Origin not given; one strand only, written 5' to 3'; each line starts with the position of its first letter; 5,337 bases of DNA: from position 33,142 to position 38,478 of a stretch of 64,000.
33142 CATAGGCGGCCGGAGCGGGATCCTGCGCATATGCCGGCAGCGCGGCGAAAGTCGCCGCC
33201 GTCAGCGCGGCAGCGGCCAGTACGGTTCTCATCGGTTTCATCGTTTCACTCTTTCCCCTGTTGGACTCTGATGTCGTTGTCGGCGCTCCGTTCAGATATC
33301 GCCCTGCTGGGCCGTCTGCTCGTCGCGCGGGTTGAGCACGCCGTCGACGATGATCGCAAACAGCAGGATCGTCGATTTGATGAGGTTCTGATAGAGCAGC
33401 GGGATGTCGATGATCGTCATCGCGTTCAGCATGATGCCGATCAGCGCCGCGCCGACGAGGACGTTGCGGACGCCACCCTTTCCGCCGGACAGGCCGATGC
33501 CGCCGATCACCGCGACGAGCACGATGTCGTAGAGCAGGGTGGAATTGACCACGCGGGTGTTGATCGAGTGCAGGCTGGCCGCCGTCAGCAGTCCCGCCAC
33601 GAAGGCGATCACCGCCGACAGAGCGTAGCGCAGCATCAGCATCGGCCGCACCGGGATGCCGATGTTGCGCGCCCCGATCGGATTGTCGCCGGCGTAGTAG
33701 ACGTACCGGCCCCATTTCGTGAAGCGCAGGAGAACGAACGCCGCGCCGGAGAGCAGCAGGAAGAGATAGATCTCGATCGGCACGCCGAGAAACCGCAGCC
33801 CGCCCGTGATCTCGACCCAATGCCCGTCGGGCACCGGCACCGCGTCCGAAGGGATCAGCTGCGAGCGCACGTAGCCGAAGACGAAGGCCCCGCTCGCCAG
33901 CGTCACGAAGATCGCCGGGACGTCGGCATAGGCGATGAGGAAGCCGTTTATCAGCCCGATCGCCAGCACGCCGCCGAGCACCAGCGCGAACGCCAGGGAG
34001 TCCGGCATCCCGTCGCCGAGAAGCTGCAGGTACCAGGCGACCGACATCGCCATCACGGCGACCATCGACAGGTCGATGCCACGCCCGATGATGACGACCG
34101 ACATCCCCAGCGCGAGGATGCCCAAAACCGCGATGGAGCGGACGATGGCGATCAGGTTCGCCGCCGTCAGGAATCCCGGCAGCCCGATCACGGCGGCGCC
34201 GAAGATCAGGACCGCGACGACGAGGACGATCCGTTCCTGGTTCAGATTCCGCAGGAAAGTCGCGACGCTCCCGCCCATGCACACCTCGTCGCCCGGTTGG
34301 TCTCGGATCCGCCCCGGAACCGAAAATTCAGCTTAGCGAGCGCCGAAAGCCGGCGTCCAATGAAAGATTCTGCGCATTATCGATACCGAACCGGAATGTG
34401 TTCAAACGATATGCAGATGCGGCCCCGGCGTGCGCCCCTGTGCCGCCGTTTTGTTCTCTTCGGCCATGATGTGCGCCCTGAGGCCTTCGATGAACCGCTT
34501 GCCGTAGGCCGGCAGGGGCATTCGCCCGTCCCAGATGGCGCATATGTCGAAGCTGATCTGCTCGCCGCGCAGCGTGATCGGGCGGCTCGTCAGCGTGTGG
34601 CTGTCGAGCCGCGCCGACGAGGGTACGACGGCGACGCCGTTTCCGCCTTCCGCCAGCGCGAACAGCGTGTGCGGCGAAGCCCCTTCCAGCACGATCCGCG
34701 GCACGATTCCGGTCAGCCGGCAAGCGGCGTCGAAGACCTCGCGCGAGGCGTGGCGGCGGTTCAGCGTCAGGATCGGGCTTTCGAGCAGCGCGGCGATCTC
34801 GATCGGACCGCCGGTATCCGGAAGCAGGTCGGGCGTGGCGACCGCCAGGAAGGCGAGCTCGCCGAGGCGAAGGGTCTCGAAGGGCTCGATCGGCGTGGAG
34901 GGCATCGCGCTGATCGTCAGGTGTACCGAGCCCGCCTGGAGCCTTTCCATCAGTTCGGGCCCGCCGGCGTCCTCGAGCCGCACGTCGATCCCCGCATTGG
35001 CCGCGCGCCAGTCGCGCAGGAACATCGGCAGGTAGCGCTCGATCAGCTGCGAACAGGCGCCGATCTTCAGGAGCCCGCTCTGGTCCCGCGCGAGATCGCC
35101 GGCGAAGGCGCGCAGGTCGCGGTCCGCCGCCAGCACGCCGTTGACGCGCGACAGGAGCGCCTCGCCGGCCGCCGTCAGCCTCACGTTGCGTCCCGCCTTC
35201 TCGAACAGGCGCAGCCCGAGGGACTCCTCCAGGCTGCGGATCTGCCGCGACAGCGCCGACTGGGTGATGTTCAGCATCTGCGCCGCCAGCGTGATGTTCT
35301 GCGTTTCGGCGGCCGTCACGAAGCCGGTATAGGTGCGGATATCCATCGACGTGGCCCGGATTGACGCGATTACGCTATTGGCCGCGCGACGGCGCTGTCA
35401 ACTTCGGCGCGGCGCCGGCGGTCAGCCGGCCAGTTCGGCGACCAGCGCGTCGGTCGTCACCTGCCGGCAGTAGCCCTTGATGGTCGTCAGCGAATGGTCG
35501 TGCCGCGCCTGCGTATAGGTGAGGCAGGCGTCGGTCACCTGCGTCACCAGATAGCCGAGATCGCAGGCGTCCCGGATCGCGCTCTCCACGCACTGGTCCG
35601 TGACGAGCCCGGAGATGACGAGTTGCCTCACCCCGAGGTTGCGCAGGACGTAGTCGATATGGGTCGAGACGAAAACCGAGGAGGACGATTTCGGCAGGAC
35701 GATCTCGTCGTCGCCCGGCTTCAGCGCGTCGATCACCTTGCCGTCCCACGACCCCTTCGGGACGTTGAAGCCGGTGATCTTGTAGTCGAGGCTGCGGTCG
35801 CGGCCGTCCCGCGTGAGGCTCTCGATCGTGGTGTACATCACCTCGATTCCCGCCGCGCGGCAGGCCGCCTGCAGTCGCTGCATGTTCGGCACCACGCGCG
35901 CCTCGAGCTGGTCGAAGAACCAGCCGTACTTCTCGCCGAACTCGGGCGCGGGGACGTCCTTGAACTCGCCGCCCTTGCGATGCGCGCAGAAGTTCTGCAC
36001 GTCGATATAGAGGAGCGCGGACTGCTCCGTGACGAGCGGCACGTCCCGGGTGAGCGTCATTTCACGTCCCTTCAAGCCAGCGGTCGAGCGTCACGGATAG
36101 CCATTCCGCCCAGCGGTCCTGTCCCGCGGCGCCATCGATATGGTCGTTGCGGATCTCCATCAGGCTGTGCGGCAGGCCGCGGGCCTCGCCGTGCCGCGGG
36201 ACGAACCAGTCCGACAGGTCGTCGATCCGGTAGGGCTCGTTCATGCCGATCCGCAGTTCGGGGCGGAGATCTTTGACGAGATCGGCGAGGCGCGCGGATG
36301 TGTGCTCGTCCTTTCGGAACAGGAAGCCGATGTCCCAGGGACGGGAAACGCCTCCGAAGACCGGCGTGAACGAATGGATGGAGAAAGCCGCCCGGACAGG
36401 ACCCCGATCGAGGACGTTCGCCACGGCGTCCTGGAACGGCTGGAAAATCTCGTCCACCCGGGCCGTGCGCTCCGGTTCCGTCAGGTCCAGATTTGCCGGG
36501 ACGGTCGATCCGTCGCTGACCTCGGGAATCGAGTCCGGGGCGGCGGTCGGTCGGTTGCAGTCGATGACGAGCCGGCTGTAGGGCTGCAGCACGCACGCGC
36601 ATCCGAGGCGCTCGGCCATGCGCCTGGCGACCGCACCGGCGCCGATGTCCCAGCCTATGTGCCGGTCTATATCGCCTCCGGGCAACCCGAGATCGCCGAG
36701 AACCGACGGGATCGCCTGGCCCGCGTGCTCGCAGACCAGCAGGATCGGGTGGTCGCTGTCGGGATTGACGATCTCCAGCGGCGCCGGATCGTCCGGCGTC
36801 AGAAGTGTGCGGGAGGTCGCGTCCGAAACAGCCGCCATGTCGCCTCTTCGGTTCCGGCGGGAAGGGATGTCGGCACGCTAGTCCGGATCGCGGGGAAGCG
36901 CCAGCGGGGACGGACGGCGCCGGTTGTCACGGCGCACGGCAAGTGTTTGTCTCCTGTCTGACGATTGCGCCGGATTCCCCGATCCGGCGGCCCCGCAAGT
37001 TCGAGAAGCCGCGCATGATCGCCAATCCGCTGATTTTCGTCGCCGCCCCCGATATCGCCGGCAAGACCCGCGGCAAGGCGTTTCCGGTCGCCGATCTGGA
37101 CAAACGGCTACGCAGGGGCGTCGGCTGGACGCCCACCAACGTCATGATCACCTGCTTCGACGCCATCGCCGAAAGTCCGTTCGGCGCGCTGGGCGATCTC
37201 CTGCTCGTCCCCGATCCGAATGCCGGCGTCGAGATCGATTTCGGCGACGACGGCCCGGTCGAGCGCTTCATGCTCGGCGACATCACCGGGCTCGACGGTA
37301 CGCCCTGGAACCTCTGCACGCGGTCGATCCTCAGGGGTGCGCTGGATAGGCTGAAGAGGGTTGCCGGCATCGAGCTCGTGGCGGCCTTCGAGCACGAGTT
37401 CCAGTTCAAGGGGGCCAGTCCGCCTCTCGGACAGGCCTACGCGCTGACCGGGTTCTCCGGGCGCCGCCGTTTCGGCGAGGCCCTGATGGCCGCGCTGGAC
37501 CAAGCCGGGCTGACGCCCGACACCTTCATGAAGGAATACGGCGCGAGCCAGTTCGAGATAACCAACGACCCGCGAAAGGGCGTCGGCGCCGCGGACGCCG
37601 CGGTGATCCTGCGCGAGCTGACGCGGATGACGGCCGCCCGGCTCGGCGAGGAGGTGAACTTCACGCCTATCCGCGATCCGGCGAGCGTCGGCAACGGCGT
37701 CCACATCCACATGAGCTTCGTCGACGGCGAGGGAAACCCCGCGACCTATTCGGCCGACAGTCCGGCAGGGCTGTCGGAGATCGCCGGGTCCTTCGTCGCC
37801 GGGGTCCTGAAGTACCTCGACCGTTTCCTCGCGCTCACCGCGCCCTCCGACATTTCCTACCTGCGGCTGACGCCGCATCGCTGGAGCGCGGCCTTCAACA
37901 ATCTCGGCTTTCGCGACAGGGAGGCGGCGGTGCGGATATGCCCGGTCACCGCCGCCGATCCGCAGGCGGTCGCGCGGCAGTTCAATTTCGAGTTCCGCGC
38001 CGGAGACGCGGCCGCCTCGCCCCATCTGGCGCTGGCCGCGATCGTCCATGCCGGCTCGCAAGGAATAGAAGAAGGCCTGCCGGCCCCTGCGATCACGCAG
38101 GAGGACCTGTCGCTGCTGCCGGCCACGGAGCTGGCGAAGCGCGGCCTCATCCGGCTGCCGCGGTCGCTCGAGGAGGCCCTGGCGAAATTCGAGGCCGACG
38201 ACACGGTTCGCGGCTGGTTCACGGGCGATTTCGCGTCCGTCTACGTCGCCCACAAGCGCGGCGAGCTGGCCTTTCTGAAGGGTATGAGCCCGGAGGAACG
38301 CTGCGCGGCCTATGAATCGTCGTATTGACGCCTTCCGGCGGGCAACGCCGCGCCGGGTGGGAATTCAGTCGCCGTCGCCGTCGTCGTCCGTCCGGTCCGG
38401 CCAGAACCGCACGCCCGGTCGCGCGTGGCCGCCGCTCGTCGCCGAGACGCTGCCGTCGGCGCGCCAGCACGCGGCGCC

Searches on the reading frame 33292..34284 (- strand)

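Call 50: search_protein_families(library=pfam, proteins=[window:33292-34284:-], max_evalue=0.00001)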
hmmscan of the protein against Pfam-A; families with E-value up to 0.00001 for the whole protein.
window:33292-34284:- (330 aa): 1 family
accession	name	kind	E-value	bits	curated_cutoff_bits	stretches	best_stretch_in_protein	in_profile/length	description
PF02653.21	BPD_transp_2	-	4.5e-25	88.7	26.8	1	44-310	2-268/269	Branched-chain amino acid transport system / permease component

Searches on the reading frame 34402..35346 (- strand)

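Call 50: search_protein_families(library=pfam, proteins=[window:34402-35346:-], max_evalue=0.00001)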
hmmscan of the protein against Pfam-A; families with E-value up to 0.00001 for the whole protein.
window:34402-35346:- (314 aa): 2 families
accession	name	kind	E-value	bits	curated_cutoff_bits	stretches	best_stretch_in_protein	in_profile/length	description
PF03466.25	LysR_substrate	-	3.1e-31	108.8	28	1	88-292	3-207/209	LysR substrate binding domain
PF00126.33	HTH_1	-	9.7e-21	73.9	26.6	1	9-62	7-60/60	Bacterial regulatory helix-turn-helix protein, lysR family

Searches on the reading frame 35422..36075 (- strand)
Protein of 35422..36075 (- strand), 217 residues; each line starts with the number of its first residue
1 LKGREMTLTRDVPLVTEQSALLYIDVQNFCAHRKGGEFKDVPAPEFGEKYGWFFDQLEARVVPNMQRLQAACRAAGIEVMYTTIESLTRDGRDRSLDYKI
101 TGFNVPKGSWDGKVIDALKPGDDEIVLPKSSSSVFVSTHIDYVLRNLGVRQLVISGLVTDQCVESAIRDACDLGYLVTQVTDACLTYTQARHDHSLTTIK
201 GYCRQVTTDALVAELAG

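Call 50: search_protein_families(library=pfam, proteins=[window:35422-36075:-], max_evalue=0.00001)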
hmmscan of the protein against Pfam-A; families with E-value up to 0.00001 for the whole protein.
window:35422-36075:- (217 aa): 1 family
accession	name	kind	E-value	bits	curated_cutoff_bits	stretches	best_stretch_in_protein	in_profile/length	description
PF00857.26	Isochorismatase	-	1.7e-32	113.3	27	1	19-208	1-172/175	Isochorismatase domain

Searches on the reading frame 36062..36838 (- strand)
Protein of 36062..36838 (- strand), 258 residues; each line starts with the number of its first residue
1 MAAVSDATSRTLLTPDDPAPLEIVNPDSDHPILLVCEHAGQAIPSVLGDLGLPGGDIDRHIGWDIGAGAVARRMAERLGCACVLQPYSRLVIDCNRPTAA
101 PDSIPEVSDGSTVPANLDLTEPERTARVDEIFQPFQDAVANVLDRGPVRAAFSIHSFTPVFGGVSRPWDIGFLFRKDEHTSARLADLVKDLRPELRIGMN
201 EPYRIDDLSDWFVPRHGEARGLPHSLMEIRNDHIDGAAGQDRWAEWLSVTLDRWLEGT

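Call 50: search_protein_families(library=pfam, proteins=[window:36062-36838:-], max_evalue=0.00001)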
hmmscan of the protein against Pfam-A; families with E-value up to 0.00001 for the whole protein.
window:36062-36838:- (258 aa): 1 family
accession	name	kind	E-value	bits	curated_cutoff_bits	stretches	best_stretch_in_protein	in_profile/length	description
PF05013.17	FGase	-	2.7e-35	122.9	28.9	1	31-233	2-217/219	N-formylglutamate amidohydrolase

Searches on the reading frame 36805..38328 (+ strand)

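Call 50: search_protein_families(library=pfam, proteins=[window:36805-38328:+], max_evalue=0.00001)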
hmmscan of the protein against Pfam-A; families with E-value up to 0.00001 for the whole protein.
window:36805-38328:+ (507 aa): 2 families
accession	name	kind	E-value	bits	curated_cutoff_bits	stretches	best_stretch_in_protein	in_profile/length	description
PF00120.29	Gln-synt_C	-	5e-63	213.7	24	1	170-492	2-333/344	Glutamine synthetase, catalytic domain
PF16952.10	Gln-synt_N_2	-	1e-19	70.9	35.7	1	76-168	17-112/112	Glutamine synthetase N-terminal domain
